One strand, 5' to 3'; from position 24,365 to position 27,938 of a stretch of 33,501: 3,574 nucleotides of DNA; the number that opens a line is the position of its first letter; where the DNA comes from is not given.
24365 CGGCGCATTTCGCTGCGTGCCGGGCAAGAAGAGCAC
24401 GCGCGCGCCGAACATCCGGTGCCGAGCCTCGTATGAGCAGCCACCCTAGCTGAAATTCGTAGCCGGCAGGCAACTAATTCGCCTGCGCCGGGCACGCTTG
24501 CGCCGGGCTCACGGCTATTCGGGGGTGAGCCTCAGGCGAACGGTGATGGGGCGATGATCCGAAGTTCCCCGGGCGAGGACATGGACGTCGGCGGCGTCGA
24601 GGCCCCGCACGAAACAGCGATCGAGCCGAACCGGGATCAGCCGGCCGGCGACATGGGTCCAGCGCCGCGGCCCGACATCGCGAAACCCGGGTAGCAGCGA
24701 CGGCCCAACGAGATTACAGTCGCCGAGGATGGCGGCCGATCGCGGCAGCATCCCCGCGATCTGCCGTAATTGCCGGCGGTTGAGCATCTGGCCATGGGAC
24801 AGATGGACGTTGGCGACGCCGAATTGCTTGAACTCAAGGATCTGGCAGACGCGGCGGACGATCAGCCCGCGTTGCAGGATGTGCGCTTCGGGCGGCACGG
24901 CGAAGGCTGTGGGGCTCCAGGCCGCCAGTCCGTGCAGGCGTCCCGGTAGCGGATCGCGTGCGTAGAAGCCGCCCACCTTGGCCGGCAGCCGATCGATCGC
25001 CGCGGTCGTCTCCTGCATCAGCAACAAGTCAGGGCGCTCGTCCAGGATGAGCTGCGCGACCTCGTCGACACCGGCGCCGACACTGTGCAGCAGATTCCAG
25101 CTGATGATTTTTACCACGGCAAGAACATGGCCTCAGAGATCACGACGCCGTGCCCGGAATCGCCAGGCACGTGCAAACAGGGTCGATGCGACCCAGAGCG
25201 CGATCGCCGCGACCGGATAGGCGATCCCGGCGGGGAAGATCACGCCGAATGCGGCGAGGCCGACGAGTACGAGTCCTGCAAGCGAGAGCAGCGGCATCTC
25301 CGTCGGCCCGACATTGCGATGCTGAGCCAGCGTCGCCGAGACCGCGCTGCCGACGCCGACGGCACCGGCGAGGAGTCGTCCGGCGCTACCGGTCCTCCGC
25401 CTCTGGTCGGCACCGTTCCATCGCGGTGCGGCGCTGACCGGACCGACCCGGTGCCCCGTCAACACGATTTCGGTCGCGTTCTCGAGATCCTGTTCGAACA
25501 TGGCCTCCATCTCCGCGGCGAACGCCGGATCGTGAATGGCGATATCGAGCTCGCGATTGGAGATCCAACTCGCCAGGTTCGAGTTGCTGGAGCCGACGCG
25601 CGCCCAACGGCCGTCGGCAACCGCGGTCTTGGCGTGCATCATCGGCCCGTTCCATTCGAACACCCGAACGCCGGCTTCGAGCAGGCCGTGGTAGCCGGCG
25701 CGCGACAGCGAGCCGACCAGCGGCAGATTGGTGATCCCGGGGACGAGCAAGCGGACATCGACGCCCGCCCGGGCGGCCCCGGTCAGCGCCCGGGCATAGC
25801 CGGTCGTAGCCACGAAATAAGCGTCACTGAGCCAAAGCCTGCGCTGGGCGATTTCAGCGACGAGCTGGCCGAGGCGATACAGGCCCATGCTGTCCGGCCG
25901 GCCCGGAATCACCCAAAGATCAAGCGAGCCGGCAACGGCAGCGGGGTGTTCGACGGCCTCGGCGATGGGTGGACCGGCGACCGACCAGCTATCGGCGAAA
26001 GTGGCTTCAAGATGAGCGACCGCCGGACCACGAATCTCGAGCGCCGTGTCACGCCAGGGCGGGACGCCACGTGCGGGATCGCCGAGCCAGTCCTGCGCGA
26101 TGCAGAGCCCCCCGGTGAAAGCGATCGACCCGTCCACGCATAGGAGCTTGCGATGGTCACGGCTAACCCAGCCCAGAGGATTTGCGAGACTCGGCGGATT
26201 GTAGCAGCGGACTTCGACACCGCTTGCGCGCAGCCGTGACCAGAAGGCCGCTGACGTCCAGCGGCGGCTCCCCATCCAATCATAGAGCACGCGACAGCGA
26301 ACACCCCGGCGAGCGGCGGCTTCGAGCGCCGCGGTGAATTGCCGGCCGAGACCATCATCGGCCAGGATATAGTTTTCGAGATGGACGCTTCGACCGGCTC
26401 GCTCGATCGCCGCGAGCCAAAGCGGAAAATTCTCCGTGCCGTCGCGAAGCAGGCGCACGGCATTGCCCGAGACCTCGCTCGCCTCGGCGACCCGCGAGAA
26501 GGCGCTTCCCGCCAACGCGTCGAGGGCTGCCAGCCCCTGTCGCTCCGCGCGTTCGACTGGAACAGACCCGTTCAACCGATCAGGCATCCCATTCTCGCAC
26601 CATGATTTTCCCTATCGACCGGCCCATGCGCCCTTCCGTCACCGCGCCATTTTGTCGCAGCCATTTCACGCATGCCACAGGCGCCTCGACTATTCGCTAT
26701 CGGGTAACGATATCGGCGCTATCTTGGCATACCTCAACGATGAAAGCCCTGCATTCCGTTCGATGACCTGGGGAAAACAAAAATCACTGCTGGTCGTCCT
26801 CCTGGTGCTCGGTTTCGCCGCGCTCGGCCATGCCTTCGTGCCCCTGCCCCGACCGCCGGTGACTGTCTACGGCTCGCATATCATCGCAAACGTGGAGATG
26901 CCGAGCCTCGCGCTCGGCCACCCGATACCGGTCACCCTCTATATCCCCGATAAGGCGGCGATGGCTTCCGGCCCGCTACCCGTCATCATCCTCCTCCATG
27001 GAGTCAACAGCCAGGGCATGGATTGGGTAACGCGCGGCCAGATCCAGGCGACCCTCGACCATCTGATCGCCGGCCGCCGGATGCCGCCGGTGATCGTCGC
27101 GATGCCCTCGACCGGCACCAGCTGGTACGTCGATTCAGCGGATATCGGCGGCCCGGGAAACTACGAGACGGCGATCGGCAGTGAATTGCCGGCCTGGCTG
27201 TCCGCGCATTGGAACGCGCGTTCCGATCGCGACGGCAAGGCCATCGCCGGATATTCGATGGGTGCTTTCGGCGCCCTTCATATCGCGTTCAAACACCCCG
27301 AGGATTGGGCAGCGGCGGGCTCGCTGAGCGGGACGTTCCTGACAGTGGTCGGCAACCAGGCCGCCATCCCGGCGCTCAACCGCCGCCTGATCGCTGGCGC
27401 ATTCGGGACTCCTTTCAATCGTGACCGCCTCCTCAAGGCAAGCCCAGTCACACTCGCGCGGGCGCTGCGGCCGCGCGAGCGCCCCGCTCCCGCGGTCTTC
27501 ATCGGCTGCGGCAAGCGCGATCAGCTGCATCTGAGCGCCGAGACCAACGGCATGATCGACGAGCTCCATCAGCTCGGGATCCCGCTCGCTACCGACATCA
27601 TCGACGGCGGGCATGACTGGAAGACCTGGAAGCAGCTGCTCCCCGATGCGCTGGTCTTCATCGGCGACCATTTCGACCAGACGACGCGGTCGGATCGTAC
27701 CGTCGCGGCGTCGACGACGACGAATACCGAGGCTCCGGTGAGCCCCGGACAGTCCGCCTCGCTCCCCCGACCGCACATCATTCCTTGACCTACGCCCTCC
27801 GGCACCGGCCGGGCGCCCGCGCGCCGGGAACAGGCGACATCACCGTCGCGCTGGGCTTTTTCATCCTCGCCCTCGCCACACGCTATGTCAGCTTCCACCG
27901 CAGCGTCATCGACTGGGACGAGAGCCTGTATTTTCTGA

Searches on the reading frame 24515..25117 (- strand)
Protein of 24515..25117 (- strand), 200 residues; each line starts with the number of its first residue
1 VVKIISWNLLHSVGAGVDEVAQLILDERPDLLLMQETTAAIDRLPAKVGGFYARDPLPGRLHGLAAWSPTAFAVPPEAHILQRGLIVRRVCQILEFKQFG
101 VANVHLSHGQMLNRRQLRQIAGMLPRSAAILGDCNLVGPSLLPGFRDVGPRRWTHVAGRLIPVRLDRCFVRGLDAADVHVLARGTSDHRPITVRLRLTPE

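Call 7: search_protein_families(library=ncbifam, proteins=[window:24515-25117:-], max_evalue=0.001)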
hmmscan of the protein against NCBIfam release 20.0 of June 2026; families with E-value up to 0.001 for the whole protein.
window:24515-25117:- (200 aa): 3 families
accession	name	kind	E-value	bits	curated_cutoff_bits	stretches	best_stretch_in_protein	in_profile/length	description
NF003842.0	PRK05421.1-4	equivalog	8.8e-07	28.6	144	1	163-197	222-257/259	endonuclease/exonuclease/phosphatase family protein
NF003840.0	PRK05421.1-2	equivalog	4.6e-05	22.7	163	0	163-197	246-280/282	endonuclease/exonuclease/phosphatase family protein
TIGR00633.1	xth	equivalog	0.00044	19.8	99.05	0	2-48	1-47/255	exodeoxyribonuclease III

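Call 28: search_protein_families(library=pfam, proteins=[window:24515-25117:-], max_evalue=0.001)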
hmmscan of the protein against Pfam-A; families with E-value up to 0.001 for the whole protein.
window:24515-25117:- (200 aa): 1 family
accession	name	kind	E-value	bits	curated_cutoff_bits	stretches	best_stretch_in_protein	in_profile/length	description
PF03372.29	Exo_endo_phos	-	6.5e-12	46.1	24.5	1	5-188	1-225/225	Endonuclease/Exonuclease/phosphatase family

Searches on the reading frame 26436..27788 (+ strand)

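Call 7: search_protein_families(library=ncbifam, proteins=[window:26436-27788:+], max_evalue=0.001)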
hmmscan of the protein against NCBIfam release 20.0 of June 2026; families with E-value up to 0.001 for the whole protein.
window:26436-27788:+ (450 aa): 4 families
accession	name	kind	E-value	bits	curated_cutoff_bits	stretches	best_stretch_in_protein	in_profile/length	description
NF007758.0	PRK10439.1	equivalog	1.2e-11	44.2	222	1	156-409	190-410/418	enterochelin esterase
NF041944.1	Xylase_Ferestase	equivalog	3.6e-11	42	1200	1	157-300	475-623/694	bifunctional endo-1,4-beta-xylanase/feruloyl esterase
NF050058.1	e_dPHAscl_type1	hypoth_equivalog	4e-09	36.3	150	1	166-363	10-190/276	extracellular catalytic domain type 1 short-chain-length polyhydroxyalkanoate depolymerase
TIGR02821.1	fghA_ester_D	equivalog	9.4e-09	35.2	281.7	1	226-294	98-166/275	S-formylglutathione hydrolase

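Call 28: search_protein_families(library=pfam, proteins=[window:26436-27788:+], max_evalue=0.001)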
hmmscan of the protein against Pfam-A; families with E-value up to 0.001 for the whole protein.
window:26436-27788:+ (450 aa): 1 family
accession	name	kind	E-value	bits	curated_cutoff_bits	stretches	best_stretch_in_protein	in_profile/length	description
PF00756.26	Esterase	-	1.1e-28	101.1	22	1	158-408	2-250/251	Putative esterase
